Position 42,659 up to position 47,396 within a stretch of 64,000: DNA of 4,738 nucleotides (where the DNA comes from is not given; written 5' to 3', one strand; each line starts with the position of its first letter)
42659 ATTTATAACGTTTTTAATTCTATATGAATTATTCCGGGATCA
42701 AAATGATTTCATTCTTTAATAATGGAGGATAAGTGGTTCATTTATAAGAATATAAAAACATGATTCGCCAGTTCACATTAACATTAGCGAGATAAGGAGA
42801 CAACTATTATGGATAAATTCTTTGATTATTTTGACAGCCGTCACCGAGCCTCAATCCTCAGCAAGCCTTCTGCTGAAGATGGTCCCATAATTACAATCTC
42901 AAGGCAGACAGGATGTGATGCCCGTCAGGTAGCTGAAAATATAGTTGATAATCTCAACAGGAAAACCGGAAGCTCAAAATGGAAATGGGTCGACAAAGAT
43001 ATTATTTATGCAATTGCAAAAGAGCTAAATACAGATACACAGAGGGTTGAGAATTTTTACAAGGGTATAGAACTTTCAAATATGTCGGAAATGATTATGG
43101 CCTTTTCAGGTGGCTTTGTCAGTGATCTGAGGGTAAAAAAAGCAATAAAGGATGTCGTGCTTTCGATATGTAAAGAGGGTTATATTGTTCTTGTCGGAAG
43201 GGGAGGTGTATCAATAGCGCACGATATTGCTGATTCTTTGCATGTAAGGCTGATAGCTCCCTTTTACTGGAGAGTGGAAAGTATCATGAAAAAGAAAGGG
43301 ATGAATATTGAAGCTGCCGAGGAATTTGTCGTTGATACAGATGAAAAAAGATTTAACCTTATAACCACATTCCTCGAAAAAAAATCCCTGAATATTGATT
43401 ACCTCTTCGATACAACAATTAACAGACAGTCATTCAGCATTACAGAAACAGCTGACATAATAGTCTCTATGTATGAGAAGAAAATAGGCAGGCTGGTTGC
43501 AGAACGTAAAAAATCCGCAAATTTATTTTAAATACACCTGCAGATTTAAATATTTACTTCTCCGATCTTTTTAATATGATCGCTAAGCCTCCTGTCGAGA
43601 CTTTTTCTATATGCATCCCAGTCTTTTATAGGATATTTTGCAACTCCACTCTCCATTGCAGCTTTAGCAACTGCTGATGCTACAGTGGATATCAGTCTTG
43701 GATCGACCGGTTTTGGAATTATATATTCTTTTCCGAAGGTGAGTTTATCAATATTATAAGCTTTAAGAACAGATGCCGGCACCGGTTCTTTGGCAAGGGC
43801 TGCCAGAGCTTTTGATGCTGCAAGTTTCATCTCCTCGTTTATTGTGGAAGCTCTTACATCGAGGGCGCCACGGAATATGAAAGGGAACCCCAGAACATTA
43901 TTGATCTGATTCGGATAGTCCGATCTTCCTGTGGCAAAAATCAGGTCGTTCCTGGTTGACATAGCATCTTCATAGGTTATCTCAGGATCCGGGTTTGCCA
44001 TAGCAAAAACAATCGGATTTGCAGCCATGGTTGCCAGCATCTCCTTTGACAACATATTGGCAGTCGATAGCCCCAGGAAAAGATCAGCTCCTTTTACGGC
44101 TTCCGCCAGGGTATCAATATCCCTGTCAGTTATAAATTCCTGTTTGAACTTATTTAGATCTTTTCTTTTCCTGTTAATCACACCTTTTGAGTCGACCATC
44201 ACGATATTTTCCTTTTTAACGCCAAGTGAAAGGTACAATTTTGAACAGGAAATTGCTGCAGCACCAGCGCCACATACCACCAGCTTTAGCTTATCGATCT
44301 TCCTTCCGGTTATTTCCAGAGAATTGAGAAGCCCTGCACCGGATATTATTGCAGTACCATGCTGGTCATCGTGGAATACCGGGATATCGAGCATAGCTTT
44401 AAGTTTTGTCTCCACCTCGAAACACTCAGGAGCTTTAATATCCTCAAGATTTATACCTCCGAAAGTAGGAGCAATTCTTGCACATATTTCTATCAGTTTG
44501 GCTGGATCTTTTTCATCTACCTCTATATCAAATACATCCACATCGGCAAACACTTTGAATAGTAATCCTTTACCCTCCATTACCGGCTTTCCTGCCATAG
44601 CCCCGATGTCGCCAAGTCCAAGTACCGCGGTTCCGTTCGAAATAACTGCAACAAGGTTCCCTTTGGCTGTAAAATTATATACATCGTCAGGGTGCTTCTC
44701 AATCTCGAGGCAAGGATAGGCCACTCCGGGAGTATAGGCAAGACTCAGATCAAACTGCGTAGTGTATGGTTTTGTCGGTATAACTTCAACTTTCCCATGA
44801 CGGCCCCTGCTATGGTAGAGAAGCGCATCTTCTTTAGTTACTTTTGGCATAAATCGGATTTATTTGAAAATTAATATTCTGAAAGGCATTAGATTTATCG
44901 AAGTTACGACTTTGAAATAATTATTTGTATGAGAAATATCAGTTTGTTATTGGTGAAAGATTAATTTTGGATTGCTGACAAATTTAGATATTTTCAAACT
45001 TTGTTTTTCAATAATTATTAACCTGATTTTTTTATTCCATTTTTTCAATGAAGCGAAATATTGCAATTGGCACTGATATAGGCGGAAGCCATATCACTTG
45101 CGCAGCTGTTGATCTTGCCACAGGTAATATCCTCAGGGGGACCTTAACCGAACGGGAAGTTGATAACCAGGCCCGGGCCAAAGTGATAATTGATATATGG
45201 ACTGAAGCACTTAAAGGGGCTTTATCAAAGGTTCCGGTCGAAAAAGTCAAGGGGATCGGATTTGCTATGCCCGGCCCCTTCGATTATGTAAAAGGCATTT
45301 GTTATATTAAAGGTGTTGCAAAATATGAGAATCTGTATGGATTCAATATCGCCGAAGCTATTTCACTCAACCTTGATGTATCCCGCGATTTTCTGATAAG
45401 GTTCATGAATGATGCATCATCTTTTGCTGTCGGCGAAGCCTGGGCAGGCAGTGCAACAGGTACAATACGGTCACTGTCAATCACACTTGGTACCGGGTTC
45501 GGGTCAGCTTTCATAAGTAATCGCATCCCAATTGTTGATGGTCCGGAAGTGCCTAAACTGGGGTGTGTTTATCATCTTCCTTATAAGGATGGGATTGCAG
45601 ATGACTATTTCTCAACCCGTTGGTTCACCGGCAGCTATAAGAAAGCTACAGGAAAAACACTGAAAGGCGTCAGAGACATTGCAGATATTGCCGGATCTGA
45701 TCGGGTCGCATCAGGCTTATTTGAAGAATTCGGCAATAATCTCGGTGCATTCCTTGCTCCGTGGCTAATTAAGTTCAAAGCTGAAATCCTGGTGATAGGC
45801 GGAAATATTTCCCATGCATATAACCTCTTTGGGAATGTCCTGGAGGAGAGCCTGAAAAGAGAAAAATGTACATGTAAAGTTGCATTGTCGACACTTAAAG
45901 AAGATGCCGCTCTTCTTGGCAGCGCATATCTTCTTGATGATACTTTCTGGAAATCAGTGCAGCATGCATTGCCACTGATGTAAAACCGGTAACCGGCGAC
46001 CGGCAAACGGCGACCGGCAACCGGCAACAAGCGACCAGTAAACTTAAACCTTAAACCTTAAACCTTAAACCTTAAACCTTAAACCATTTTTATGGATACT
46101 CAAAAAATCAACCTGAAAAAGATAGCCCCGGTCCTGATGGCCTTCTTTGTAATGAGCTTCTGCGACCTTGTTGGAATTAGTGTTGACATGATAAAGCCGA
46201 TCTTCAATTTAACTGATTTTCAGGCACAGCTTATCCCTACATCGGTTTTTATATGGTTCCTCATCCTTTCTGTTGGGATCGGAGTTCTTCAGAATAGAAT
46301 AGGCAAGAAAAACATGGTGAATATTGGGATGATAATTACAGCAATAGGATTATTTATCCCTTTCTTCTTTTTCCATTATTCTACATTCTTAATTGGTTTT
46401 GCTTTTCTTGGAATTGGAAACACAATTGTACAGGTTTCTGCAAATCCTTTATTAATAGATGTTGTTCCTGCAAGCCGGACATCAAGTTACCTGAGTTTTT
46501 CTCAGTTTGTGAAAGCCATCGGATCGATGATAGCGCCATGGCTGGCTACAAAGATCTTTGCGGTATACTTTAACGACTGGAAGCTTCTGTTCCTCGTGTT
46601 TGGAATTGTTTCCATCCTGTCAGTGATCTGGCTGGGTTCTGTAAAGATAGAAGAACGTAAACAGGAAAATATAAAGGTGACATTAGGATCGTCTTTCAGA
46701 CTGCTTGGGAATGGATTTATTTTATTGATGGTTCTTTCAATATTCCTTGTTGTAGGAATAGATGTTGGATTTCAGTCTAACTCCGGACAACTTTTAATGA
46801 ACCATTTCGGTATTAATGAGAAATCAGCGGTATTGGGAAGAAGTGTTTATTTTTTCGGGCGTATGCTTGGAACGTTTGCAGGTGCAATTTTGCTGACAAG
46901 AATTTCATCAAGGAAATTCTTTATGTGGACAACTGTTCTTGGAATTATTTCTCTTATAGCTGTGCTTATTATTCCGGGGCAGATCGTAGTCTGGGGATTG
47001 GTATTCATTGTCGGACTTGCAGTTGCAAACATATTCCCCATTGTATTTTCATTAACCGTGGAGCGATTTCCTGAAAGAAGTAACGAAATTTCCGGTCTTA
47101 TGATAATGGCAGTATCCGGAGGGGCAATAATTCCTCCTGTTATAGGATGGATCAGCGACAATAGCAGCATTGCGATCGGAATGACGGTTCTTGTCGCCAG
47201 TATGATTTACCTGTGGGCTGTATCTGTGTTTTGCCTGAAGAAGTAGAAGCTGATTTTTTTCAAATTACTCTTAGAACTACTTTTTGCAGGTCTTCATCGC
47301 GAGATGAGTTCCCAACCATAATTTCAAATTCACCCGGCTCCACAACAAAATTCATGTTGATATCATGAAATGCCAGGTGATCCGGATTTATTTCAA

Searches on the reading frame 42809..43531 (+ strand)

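Call 77: search_protein_families(library=pfam, proteins=[window:42809-43531:+], max_evalue=0.00001)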
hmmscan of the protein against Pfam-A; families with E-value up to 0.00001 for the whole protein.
window:42809-43531:+ (240 aa): 1 family
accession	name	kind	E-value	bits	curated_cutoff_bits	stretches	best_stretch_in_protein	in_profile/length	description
PF13189.12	Cytidylate_kin2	-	2.1e-26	93.6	28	1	27-206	1-174/176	Cytidylate kinase-like family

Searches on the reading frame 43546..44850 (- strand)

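Call 77: search_protein_families(library=pfam, proteins=[window:43546-44850:-], max_evalue=0.00001)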
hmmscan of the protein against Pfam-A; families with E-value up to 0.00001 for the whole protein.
window:43546-44850:- (434 aa): 2 families
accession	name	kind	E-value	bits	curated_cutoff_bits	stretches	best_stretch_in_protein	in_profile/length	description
PF00390.24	malic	-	1.2e-29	103.8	23.1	1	19-151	2-182/182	Malic enzyme, N-terminal domain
PF03949.21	Malic_M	-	4.4e-25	88.9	23.5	1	165-356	3-228/258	Malic enzyme, NAD binding domain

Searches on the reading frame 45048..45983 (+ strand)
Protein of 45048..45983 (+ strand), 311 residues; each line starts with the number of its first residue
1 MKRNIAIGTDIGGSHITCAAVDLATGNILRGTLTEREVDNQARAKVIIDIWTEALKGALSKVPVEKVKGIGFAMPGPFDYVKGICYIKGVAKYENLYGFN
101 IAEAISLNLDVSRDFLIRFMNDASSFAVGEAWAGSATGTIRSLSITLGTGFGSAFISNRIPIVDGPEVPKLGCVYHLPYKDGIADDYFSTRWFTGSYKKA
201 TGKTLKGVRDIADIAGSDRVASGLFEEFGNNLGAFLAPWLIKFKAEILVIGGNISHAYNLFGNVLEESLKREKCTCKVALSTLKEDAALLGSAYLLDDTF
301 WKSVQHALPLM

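Call 77: search_protein_families(library=pfam, proteins=[window:45048-45983:+], max_evalue=0.00001)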
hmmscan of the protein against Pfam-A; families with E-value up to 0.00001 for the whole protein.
window:45048-45983:+ (311 aa): 1 family
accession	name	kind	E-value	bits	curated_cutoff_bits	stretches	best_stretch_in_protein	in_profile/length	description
PF00480.26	ROK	-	1.3e-20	74.6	22.9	1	7-297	2-292/294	ROK family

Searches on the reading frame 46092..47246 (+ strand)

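Call 77: search_protein_families(library=pfam, proteins=[window:46092-47246:+], max_evalue=0.00001)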
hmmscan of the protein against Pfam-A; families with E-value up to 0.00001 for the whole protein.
window:46092-47246:+ (384 aa): 2 families
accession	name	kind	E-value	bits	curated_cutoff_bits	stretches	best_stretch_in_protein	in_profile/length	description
PF07690.21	MFS_1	-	3e-31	109.1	33.4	1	15-347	3-345/347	Major Facilitator Superfamily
PF13347.12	MFS_2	-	2.7e-08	33.3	27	1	38-125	255-343/427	MFS/sugar transport protein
